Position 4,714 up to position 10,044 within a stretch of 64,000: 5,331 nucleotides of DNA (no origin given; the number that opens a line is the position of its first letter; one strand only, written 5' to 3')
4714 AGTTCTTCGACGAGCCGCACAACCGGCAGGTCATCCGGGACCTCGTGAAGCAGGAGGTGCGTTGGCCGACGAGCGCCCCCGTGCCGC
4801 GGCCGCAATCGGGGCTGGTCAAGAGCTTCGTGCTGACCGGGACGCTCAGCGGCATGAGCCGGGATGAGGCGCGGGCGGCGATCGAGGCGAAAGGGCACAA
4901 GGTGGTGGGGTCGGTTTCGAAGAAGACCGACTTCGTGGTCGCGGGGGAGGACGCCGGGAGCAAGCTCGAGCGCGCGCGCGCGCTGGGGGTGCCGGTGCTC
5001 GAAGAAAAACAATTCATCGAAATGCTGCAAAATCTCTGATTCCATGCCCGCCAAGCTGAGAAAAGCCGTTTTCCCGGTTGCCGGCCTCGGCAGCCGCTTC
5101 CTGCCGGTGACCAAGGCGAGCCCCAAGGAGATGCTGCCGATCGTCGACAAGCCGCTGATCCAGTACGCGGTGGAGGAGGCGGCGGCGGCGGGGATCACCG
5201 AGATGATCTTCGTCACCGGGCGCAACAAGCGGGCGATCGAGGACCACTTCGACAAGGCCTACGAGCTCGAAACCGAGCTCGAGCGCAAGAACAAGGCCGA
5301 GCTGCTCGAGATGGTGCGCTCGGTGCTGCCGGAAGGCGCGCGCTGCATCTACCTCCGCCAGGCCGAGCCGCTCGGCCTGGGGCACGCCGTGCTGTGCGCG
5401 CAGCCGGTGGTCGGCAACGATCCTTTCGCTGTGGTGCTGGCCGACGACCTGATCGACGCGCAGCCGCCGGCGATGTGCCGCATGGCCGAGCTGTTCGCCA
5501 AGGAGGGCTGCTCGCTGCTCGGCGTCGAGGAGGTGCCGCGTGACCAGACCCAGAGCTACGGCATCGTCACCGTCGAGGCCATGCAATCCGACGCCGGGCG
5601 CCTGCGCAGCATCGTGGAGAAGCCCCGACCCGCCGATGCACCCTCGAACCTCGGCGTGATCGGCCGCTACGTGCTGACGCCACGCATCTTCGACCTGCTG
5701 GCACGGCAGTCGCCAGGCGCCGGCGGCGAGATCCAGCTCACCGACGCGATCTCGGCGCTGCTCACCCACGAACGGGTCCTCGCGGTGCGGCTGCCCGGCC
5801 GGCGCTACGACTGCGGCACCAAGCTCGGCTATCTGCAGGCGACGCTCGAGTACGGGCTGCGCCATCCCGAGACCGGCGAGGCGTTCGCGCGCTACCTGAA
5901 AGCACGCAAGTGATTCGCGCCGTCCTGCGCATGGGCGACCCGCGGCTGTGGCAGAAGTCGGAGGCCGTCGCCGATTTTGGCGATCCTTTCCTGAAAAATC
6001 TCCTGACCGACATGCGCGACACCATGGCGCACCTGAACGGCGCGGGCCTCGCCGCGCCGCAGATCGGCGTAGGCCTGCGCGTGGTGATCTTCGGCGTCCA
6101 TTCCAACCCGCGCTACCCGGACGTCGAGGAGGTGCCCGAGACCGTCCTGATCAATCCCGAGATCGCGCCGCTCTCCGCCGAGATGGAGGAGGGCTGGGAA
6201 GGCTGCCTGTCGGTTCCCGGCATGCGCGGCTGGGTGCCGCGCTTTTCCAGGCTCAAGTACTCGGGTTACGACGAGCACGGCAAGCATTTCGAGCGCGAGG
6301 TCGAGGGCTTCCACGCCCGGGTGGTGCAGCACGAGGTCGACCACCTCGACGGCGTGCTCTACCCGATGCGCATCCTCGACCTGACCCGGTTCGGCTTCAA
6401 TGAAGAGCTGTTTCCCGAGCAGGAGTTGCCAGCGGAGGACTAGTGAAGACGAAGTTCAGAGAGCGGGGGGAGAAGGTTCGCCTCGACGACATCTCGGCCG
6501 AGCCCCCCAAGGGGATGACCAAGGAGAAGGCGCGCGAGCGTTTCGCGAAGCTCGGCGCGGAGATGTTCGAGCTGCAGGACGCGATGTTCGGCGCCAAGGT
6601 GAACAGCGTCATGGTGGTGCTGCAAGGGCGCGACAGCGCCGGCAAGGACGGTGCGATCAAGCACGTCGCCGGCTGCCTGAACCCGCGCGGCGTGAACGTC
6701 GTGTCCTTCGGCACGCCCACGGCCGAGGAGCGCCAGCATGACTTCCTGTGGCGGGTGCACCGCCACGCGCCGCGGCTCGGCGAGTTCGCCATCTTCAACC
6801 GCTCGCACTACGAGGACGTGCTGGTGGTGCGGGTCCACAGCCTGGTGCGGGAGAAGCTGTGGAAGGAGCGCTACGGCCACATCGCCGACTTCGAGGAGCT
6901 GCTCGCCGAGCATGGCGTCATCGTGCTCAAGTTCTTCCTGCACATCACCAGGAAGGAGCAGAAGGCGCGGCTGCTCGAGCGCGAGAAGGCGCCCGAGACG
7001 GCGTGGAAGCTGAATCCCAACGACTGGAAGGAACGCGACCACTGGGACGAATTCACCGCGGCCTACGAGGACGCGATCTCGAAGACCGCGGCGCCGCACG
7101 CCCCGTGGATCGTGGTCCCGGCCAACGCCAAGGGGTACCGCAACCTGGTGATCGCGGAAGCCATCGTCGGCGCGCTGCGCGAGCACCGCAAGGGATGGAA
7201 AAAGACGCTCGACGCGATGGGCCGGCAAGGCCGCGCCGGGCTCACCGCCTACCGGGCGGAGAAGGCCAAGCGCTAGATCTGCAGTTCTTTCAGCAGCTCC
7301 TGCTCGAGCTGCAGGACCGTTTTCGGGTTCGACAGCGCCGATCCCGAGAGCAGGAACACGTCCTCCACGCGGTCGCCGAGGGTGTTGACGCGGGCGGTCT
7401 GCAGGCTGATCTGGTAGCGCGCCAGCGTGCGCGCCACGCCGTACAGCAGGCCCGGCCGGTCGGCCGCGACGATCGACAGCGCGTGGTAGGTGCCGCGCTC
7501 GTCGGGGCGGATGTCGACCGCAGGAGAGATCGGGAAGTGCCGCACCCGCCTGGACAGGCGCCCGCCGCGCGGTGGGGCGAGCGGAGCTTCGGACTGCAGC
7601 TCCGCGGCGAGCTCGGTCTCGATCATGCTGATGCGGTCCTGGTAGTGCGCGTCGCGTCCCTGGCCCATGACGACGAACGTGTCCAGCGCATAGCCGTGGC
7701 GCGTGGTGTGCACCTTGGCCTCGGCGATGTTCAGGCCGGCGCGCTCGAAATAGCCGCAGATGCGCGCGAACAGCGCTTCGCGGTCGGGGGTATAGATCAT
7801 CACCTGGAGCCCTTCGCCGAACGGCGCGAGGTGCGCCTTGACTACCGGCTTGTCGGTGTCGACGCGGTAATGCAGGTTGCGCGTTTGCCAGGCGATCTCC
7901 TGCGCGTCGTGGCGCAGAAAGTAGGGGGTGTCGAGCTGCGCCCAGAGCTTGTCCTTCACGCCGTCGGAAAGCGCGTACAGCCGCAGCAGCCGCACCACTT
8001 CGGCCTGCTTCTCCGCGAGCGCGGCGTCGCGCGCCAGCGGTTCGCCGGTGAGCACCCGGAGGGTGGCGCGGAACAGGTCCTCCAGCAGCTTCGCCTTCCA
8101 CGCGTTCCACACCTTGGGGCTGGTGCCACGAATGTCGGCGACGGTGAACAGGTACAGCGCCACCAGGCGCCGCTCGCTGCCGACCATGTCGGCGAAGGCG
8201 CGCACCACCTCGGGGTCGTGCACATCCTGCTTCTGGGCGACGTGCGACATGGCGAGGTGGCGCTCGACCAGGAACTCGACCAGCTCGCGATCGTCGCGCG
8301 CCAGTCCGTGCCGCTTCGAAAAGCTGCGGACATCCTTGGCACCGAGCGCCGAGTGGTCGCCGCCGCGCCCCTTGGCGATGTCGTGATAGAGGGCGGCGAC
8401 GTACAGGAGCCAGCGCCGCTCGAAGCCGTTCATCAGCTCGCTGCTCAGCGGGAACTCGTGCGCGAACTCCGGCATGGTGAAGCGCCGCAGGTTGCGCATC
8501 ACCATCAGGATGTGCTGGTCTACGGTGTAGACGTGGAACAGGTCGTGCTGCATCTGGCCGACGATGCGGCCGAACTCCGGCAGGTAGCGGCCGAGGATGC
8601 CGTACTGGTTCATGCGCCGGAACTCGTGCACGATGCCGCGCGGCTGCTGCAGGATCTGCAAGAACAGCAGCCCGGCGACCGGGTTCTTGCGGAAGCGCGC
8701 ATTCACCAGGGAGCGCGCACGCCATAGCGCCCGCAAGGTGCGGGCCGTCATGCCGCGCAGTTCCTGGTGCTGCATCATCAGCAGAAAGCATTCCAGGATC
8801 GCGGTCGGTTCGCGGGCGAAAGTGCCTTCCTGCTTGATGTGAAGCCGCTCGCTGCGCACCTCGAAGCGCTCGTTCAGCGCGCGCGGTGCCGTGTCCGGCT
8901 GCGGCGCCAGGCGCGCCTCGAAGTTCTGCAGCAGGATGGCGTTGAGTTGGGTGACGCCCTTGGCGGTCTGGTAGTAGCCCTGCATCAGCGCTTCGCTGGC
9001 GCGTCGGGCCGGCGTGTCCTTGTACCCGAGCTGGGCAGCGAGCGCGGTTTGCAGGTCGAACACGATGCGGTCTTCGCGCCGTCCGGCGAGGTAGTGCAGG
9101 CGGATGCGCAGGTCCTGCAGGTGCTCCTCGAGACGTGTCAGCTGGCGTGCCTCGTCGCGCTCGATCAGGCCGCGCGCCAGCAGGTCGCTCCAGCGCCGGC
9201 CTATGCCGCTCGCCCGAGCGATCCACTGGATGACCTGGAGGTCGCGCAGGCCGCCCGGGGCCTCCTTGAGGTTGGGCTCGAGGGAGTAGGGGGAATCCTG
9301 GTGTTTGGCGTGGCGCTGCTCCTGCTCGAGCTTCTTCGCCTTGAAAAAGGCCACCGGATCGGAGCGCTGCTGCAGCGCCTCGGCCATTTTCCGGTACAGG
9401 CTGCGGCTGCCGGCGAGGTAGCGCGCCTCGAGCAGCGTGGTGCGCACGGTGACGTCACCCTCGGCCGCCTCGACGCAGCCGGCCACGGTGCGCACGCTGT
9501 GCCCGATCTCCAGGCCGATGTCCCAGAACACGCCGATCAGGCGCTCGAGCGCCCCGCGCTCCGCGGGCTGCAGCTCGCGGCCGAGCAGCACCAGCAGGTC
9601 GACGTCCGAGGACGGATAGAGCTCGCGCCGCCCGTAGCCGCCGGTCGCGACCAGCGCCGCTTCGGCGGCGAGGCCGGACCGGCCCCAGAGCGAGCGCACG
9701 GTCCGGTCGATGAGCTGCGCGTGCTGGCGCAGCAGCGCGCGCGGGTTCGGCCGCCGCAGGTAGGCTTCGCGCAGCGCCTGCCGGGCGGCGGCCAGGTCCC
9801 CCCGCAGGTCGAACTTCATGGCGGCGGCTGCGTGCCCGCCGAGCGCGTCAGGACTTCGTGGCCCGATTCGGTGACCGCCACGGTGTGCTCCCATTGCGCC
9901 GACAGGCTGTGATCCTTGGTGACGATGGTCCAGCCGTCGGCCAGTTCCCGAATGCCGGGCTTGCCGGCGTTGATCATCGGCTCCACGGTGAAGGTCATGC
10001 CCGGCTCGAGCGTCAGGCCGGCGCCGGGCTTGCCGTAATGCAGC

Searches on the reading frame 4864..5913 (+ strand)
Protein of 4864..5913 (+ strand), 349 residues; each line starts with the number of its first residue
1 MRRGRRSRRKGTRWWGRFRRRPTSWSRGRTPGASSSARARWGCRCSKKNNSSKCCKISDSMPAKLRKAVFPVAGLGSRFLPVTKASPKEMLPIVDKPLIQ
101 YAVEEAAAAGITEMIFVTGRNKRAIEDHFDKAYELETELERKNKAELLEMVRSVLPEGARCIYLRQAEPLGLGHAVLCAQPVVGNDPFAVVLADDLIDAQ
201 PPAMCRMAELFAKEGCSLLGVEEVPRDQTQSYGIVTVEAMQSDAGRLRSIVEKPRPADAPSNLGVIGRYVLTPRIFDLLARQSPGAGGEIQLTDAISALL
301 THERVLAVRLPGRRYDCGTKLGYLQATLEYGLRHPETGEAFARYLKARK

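Call 53: search_protein_families(library=pfam, proteins=[window:4864-5913:+], max_evalue=0.0001)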
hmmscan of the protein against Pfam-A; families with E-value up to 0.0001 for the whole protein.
window:4864-5913:+ (349 aa): 2 families
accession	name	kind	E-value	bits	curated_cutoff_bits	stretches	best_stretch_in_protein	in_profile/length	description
PF00483.29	NTP_transferase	-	6.3e-29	101.7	21.2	1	72-329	6-241/245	Nucleotidyl transferase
PF12804.13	NTP_transf_3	-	2.1e-07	31.7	27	1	72-219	5-119/160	MobA-like NTP transferase domain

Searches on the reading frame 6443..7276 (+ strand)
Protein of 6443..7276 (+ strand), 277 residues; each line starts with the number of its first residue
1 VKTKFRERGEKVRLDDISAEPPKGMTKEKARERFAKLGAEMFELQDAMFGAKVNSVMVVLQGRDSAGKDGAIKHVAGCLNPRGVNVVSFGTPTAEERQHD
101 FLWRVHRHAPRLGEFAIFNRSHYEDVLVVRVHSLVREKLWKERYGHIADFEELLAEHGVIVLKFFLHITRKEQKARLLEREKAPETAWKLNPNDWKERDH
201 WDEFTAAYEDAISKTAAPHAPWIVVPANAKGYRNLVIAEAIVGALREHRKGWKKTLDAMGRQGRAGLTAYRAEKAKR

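Call 52: search_protein_families(library=pfam, proteins=[window:6443-7276:+], max_evalue=0.0001)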
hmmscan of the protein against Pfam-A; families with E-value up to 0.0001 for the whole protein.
window:6443-7276:+ (277 aa): 1 family
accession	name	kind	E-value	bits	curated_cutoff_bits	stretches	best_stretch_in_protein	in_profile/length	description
PF03976.20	PPK2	-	4e-75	252.7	22.3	1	26-249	3-225/229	Polyphosphate kinase 2 (PPK2)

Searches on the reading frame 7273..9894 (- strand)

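Call 75: search_protein_families(library=pfam, proteins=[window:7273-9894:-], max_evalue=0.0001)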
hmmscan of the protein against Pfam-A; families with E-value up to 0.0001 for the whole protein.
window:7273-9894:- (873 aa): 3 families
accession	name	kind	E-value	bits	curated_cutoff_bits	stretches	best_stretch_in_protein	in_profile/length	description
PF08335.16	GlnD_UR_UTase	-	1.4e-43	148.7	21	1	183-322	2-141/141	GlnD PII-uridylyltransferase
PF01842.31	ACT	-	2.5e-12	46.8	27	1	804-865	1-63/66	ACT domain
PF01966.28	HD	-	7.2e-09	36.4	22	1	459-553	2-92/116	HD domain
